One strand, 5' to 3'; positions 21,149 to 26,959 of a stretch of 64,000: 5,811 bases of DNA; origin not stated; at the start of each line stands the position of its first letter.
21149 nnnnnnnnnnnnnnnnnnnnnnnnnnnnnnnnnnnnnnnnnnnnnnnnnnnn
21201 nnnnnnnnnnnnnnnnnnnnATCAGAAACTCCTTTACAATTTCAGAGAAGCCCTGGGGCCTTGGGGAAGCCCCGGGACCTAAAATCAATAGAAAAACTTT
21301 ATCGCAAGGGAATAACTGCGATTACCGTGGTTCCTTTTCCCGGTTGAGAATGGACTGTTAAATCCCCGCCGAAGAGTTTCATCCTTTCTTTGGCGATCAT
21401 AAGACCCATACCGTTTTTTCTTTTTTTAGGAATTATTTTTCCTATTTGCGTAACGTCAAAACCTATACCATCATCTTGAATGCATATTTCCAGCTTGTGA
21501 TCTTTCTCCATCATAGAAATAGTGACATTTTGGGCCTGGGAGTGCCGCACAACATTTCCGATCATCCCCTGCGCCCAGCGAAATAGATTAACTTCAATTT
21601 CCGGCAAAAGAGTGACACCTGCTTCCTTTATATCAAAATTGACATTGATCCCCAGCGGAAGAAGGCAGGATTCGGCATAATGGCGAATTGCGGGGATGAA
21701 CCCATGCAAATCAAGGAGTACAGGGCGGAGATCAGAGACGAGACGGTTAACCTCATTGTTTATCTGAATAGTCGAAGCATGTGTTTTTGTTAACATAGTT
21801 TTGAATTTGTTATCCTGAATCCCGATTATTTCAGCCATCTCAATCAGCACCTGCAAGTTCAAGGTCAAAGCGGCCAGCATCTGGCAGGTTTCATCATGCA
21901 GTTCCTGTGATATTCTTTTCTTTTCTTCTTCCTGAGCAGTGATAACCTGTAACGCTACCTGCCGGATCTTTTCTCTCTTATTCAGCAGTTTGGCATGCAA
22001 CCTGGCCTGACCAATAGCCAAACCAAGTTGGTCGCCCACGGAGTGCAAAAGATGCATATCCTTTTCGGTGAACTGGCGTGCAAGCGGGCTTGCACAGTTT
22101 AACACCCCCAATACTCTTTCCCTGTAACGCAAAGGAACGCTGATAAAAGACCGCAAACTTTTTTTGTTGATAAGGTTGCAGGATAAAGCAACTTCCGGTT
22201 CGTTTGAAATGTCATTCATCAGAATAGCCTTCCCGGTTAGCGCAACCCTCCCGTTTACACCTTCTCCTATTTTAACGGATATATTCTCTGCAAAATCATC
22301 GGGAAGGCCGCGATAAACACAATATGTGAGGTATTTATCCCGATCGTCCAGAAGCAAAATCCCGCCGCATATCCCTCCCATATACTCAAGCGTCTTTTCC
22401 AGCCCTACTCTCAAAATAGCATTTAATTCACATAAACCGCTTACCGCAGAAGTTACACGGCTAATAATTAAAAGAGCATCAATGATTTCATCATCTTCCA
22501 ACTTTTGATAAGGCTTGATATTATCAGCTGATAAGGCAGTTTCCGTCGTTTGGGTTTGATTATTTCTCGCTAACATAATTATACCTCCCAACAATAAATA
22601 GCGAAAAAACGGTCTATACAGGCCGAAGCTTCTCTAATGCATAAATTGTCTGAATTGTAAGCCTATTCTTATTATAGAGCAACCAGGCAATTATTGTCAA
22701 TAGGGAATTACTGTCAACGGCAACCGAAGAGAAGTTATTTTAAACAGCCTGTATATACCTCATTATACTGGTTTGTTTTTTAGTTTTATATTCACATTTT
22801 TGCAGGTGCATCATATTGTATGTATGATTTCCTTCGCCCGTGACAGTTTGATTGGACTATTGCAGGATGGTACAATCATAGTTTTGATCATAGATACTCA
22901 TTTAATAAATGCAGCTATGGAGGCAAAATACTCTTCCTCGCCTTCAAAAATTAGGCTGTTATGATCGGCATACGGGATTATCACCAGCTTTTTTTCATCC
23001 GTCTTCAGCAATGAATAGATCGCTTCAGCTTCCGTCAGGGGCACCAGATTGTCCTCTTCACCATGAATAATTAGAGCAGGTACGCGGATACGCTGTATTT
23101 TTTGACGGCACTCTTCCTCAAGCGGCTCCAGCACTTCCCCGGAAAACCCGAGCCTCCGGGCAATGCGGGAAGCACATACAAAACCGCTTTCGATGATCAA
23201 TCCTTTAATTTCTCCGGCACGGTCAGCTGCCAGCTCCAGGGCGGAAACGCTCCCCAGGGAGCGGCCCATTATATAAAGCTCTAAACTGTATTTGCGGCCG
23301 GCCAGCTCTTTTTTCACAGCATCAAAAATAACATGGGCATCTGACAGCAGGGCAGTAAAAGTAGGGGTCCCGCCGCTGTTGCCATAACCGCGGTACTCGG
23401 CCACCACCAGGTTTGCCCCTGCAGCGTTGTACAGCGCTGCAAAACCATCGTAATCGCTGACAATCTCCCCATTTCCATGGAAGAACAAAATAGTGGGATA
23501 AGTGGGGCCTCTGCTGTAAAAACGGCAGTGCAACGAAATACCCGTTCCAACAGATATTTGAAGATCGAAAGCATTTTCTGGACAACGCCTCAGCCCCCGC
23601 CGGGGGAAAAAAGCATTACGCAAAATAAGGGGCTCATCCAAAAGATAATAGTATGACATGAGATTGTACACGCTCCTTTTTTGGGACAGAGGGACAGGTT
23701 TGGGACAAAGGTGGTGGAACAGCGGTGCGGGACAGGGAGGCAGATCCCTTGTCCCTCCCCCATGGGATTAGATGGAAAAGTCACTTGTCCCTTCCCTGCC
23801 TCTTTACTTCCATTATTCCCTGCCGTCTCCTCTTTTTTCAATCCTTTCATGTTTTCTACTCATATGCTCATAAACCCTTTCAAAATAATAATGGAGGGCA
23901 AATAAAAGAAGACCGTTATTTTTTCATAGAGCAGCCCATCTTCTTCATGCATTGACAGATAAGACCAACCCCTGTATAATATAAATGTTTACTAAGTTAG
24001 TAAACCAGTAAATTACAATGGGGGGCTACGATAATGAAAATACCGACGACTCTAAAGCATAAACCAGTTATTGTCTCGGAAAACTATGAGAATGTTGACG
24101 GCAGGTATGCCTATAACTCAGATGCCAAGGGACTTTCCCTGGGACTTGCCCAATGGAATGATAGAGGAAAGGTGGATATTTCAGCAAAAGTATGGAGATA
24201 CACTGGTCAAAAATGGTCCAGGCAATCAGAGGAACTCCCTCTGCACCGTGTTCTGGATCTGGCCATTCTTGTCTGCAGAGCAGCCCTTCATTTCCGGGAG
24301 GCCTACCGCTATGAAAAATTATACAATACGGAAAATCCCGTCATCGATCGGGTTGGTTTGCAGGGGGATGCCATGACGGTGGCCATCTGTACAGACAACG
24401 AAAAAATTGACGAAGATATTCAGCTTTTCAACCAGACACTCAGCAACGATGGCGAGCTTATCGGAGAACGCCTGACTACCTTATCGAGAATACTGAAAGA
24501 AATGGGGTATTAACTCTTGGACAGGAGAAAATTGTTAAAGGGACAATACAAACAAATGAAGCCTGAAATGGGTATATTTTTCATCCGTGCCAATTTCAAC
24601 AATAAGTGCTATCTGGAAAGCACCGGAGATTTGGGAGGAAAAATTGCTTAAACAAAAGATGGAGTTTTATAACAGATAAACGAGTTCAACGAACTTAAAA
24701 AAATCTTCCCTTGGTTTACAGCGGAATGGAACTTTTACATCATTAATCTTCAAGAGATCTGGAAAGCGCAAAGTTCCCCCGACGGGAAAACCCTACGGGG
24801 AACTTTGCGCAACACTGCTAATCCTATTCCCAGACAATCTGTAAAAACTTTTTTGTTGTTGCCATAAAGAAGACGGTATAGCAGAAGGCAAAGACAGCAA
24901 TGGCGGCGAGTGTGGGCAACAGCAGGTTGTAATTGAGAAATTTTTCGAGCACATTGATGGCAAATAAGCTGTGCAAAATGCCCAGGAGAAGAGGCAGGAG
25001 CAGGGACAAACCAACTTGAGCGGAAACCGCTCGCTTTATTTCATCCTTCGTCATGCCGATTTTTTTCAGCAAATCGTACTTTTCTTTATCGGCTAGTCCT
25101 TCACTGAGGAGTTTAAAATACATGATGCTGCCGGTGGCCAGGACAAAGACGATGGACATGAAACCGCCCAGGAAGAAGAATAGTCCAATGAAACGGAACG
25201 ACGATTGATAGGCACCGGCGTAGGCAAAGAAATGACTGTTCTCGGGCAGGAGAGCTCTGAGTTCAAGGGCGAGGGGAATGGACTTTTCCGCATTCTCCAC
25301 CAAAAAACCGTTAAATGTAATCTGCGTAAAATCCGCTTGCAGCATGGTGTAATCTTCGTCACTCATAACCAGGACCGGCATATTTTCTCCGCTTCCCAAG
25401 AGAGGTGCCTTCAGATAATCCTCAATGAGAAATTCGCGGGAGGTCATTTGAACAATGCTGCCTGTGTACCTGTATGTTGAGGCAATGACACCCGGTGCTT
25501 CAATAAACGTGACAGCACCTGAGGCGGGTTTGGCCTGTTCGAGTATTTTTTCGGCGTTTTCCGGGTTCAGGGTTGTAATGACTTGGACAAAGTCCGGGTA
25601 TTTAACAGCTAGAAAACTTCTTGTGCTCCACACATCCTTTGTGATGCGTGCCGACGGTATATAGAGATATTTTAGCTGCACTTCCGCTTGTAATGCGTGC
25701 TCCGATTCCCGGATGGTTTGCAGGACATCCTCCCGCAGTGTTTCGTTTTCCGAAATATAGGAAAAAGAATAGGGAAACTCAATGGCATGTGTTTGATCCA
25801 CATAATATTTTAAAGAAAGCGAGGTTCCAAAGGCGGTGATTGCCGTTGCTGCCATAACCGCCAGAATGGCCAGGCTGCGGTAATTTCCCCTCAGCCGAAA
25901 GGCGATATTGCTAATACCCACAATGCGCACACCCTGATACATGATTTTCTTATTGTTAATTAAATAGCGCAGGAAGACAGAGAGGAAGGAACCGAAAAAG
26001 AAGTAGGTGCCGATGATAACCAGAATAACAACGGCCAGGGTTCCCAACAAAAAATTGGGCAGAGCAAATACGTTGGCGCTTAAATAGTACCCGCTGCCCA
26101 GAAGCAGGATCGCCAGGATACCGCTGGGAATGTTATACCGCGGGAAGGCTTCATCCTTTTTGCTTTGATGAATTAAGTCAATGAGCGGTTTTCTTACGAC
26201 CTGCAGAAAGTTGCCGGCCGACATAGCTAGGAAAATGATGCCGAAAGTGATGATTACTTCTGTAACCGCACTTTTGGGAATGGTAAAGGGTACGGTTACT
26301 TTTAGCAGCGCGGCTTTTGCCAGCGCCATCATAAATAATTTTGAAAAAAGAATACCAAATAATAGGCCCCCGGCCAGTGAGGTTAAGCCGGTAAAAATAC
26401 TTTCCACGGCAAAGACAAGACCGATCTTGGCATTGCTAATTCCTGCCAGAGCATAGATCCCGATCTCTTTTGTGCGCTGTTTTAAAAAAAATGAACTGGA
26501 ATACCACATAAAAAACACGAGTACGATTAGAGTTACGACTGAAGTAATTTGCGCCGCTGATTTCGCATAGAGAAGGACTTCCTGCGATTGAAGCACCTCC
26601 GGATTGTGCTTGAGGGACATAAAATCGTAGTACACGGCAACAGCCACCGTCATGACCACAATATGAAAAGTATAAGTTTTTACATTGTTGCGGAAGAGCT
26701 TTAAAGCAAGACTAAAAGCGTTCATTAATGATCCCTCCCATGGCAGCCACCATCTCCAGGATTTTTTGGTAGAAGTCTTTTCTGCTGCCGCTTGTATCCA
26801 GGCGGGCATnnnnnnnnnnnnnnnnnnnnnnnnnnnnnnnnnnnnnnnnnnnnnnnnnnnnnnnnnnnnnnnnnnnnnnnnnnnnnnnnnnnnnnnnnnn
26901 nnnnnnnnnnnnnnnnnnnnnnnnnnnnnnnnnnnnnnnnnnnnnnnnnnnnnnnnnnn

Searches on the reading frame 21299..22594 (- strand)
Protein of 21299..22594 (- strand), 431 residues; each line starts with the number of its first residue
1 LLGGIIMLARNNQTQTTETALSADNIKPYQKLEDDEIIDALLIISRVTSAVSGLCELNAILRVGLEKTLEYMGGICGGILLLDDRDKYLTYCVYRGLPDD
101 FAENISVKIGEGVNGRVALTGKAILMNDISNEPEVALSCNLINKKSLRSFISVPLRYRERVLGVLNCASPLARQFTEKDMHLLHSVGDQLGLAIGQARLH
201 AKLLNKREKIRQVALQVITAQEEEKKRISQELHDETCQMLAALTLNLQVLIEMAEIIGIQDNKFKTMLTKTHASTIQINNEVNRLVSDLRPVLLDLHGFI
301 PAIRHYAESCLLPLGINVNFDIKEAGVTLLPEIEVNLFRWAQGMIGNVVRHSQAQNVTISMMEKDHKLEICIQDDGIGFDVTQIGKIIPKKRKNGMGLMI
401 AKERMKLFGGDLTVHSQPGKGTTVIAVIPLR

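Call 4: search_protein_families(library=pfam, proteins=[window:21299-22594:-], max_evalue=0.001)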
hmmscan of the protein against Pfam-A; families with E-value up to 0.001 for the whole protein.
window:21299-22594:- (431 aa): 6 families
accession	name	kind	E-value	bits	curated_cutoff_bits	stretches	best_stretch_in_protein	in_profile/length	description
PF13185.12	GAF_2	-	6.1e-21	75.5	28.6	1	57-194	4-135/136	GAF domain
PF02518.31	HATPase_c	-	1.5e-15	58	26.4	1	337-430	6-109/111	Histidine kinase-, DNA gyrase B-, and HSP90-like ATPase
PF01590.32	GAF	-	2.4e-15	57.7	22.4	1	57-194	2-133/133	GAF domain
PF13492.12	GAF_3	-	5.3e-09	37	27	1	147-194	80-127/129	GAF domain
PF07730.19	HisKA_3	-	3.3e-08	34.4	24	1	224-292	1-66/68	Histidine kinase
PF13581.12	HATPase_c_2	-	4.1e-05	24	27.4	1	345-425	40-124/127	Histidine kinase-like ATPase domain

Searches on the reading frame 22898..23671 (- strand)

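Call 4: search_protein_families(library=pfam, proteins=[window:22898-23671:-], max_evalue=0.001)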
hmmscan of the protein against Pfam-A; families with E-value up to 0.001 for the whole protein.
window:22898-23671:- (257 aa): 7 families
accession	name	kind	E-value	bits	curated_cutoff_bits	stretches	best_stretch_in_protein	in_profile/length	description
PF12146.15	Hydrolase_4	-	1.3e-22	80.7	27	2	60-165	6-111/239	Serine aminopeptidase, S33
PF00561.26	Abhydrolase_1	-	3.6e-11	43.6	25.8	2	186-243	189-244/245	alpha/beta hydrolase fold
PF12697.13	Abhydrolase_6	-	1.3e-06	29.7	26.3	0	61-164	1-96/217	Alpha/beta hydrolase family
PF20408.4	Abhydrolase_11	-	1.4e-05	25.4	27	1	116-238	61-166/193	Alpha/beta hydrolase domain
PF02230.22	Abhydrolase_2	-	2e-05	25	23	0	161-228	121-188/217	Phospholipase/Carboxylesterase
PF00326.27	Peptidase_S9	-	0.00018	21.5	22.6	0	191-256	134-206/213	Prolyl oligopeptidase family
PF01738.24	DLH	-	0.0008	19.5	21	0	186-236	133-183/217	Dienelactone hydrolase family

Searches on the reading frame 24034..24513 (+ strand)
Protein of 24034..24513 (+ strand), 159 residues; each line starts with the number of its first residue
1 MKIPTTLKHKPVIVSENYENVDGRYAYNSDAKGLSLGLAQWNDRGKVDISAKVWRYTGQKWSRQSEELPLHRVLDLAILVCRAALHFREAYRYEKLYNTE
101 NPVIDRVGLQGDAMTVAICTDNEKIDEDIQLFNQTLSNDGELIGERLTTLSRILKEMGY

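Call 43: search_protein_families(library=pfam, proteins=[window:24034-24513:+], max_evalue=0.00001)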
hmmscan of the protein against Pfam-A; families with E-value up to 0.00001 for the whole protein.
window:24034-24513:+ (159 aa): 1 family
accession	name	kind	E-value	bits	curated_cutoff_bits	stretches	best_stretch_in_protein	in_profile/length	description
PF20140.4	DUF6530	-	3e-88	294.2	23.7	1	1-159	1-159/159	Family of unknown function (DUF6530)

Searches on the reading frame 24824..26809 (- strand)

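Call 4: search_protein_families(library=pfam, proteins=[window:24824-26809:-], max_evalue=0.001)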
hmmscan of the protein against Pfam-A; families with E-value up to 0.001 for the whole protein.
window:24824-26809:- (661 aa): 1 family
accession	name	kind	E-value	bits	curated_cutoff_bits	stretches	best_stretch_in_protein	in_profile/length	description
PF02687.27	FtsX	-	3e-12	47.1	25.5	1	89-204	3-115/120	FtsX-like permease C-terminal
